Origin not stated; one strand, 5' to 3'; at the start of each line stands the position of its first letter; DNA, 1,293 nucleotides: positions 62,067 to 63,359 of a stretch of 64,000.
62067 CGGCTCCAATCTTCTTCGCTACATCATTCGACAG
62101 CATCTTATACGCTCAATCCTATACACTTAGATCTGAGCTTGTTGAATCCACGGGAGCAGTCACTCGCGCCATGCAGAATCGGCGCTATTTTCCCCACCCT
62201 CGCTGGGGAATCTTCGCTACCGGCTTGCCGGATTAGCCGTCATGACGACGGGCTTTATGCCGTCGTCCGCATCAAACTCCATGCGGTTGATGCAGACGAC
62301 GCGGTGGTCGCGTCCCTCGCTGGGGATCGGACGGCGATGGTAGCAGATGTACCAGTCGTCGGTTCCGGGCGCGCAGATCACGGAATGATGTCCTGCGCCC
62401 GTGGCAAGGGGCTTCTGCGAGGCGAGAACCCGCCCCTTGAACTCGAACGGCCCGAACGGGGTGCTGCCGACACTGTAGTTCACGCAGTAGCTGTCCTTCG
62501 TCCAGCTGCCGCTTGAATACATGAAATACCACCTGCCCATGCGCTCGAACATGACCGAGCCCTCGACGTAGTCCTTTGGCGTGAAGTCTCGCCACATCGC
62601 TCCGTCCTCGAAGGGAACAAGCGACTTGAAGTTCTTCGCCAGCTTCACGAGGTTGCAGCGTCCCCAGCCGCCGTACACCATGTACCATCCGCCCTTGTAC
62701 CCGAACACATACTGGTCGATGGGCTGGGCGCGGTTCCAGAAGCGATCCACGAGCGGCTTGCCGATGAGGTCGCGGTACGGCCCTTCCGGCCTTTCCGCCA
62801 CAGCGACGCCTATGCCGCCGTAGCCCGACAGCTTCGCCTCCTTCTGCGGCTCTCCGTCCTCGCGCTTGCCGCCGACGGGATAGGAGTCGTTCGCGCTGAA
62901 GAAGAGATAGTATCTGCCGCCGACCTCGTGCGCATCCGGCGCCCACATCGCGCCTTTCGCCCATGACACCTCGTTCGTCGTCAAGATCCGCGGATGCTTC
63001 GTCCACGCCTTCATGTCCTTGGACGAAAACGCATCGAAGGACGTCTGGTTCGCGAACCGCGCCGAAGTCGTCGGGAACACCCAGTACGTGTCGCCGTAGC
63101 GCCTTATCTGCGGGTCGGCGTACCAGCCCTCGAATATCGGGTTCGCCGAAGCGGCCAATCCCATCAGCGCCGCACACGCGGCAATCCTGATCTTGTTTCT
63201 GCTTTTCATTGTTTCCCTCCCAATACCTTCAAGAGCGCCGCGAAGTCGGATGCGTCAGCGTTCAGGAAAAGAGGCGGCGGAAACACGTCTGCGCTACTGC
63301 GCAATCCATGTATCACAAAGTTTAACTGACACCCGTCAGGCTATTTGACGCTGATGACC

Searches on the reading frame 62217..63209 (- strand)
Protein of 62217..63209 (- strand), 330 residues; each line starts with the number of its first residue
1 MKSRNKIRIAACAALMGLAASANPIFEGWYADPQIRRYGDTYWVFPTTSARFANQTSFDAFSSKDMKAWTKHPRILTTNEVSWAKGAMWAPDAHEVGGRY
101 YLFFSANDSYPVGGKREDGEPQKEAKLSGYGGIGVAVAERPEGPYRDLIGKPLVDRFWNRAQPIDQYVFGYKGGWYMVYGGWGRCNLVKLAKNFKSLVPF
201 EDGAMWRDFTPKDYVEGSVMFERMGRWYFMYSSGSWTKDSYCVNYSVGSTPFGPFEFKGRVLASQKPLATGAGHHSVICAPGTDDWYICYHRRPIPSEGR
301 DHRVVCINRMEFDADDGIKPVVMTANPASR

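Call 61: find_encoding_contigs(protein=window:62217-63209:-, flank=10000, max_places=6)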
Protein window:62217-63209:- (330 aa): 4 contigs read that carry it; 4 places shown.
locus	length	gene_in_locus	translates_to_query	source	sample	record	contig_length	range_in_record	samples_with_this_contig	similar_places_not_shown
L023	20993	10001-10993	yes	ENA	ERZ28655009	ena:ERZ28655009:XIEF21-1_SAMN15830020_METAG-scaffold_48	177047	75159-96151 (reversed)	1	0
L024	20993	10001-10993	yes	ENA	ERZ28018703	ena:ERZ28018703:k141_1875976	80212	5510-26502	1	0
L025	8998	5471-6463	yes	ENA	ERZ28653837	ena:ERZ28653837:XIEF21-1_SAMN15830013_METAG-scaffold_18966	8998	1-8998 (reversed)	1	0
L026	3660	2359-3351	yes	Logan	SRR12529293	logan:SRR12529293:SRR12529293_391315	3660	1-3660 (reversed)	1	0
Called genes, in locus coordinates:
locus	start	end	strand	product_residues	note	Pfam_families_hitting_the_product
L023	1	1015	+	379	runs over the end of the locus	-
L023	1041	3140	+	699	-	-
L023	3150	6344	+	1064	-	PF01055:Glyco_hydro_31_2nd, PF21365:Glyco_hydro_31_3rd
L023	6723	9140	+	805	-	PF13385:Laminin_G_3, PF18998:Flg_new_2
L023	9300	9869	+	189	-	-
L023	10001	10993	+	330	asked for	PF04616:Glyco_hydro_43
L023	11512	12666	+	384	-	-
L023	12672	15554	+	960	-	PF17132:Glyco_hydro_106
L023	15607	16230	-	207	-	PF00072:Response_reg, PF00196:GerE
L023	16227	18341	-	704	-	PF07730:HisKA_3, PF02518:HATPase_c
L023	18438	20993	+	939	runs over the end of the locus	PF02837:Glyco_hydro_2_N, PF00703:Glyco_hydro_2, PF02836:Glyco_hydro_2_C (weak)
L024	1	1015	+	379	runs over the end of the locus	-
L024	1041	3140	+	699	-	-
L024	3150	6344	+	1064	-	PF01055:Glyco_hydro_31_2nd, PF21365:Glyco_hydro_31_3rd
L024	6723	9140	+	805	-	PF13385:Laminin_G_3, PF18998:Flg_new_2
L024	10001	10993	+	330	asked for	PF04616:Glyco_hydro_43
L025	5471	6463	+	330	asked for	PF04616:Glyco_hydro_43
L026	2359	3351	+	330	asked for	PF04616:Glyco_hydro_43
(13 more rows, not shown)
